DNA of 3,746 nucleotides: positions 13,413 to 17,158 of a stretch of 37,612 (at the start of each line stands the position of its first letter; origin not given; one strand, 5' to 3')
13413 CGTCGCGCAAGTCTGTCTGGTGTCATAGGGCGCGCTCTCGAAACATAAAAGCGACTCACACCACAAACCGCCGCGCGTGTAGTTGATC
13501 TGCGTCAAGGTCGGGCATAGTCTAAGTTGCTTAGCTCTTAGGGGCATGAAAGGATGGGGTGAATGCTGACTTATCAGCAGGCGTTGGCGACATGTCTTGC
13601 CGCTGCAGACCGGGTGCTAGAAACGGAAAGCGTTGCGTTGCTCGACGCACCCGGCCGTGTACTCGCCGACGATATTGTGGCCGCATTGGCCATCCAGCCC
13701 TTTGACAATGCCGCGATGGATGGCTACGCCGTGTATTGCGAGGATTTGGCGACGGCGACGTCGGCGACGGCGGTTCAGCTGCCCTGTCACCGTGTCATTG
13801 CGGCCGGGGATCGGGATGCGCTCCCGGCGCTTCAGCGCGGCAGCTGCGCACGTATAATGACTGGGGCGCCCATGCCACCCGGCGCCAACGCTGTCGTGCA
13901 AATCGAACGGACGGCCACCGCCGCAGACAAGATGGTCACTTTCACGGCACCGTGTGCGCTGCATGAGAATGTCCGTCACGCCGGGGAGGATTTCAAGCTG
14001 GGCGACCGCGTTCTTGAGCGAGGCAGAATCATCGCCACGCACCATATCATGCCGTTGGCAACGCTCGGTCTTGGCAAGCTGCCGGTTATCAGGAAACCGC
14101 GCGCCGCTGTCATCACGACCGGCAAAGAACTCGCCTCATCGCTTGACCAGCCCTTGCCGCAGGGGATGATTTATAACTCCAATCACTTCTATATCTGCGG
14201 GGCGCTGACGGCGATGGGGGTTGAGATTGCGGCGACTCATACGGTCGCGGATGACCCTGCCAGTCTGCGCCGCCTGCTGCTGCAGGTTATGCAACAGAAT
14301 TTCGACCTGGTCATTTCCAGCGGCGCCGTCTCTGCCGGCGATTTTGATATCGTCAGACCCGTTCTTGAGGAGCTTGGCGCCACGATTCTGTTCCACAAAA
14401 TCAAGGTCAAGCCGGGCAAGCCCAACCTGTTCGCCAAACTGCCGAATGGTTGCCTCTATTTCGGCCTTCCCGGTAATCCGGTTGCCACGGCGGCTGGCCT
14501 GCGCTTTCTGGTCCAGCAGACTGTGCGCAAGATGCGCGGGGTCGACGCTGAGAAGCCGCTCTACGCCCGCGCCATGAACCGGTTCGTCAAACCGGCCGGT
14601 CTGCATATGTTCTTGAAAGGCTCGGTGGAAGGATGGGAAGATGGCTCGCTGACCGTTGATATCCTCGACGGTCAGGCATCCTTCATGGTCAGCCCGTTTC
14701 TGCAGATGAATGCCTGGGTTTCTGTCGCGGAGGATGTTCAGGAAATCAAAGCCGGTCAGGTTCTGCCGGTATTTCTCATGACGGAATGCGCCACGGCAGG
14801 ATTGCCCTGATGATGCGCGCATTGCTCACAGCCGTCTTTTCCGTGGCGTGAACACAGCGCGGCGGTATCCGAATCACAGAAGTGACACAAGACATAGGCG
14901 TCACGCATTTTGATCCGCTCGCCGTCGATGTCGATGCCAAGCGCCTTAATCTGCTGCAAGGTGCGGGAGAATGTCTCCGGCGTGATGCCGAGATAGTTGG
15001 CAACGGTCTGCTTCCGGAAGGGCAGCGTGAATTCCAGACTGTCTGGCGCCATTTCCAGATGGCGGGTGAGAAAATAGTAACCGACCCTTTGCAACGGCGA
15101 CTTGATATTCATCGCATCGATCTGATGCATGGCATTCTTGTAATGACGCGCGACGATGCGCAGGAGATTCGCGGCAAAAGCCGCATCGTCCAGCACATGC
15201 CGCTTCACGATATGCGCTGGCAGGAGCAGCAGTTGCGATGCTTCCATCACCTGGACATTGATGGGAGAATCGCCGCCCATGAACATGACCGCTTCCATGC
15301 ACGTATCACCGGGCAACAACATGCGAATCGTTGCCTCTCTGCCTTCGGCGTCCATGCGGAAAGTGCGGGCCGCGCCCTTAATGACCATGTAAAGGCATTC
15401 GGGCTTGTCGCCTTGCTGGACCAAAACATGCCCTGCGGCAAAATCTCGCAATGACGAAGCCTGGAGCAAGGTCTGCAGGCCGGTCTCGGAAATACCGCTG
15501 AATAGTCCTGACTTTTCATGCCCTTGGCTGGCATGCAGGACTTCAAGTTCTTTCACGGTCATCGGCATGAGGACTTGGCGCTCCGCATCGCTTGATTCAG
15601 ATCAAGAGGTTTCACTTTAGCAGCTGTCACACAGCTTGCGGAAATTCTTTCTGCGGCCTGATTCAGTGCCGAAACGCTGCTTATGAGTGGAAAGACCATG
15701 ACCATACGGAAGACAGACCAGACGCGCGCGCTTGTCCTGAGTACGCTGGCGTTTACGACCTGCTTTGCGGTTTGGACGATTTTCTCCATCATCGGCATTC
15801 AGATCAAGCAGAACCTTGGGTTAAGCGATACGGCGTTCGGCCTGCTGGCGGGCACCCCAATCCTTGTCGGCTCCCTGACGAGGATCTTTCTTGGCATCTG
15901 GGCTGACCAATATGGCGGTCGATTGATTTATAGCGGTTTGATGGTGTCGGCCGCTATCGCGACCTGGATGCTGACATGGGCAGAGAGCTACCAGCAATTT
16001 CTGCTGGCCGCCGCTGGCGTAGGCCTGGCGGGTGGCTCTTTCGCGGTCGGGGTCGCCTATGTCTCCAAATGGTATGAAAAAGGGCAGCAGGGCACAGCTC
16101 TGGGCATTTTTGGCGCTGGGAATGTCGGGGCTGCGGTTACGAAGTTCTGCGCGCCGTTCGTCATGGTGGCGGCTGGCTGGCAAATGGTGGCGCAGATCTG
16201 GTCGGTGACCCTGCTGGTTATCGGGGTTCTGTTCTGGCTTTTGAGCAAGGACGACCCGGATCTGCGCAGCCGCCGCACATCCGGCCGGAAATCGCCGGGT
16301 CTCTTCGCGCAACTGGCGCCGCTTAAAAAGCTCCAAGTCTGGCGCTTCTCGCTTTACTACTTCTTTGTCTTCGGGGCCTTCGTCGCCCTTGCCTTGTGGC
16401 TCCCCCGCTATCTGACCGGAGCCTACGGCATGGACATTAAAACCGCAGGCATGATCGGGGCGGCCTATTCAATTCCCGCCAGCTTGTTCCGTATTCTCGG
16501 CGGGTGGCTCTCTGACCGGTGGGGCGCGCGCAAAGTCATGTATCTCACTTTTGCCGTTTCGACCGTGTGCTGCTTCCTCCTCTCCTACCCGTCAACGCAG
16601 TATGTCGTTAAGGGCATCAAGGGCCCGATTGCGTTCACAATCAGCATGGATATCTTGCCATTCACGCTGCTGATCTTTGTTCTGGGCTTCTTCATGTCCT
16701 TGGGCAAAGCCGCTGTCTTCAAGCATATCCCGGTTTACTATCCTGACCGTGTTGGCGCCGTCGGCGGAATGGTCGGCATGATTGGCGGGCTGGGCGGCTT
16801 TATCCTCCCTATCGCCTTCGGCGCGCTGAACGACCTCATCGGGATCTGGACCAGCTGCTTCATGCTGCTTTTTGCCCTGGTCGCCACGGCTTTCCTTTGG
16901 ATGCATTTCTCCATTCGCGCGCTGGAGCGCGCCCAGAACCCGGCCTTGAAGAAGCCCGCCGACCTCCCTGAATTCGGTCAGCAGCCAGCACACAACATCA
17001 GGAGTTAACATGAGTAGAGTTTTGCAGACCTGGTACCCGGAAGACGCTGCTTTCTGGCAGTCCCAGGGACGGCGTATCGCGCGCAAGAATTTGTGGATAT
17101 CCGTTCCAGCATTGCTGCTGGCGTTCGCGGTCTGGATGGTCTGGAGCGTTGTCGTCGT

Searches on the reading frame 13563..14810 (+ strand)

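Call 86: search_protein_families(library=pfam, proteins=[window:13563-14810:+], max_evalue=0.01)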
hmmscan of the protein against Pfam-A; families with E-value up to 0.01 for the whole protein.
window:13563-14810:+ (415 aa): 3 families
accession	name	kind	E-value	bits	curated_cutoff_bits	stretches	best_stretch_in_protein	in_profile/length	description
PF03453.22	MoeA_N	-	1e-40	139.5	30.8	1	3-169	2-160/160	MoeA N-terminal region (domain I and II)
PF00994.29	MoCF_biosynth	-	4.3e-28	98.3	26.6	1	182-322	1-143/144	Probable molybdopterin binding domain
PF03454.20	MoeA_C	-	2.4e-05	24.9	22.1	1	335-404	2-70/72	MoeA C-terminal region (domain IV)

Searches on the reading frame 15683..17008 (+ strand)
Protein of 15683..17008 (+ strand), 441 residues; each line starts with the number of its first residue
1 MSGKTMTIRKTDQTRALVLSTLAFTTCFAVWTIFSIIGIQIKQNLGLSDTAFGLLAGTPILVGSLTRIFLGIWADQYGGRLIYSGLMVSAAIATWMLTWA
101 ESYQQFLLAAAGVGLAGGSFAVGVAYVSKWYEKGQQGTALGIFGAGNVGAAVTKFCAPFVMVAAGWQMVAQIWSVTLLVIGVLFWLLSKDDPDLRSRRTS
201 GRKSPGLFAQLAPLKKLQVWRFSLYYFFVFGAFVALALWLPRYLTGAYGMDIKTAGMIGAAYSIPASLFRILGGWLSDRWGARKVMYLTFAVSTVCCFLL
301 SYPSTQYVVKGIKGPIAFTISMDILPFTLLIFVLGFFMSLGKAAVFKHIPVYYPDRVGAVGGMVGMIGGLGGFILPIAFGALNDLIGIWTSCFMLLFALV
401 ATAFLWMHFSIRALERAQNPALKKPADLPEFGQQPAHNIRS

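Call 86: search_protein_families(library=pfam, proteins=[window:15683-17008:+], max_evalue=0.01)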
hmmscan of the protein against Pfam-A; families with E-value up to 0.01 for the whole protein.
window:15683-17008:+ (441 aa): 3 families
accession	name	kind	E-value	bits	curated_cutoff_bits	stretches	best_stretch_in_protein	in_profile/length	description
PF07690.21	MFS_1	-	1.3e-55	189.2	33.4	2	20-306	2-291/347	Major Facilitator Superfamily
PF12832.13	MFS_1_like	-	0.00025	20.7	25.2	1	220-300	2-81/373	MFS_1 like family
PF01306.25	LacY_symp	-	0.00032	20.1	24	1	213-292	3-82/413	LacY proton/sugar symporter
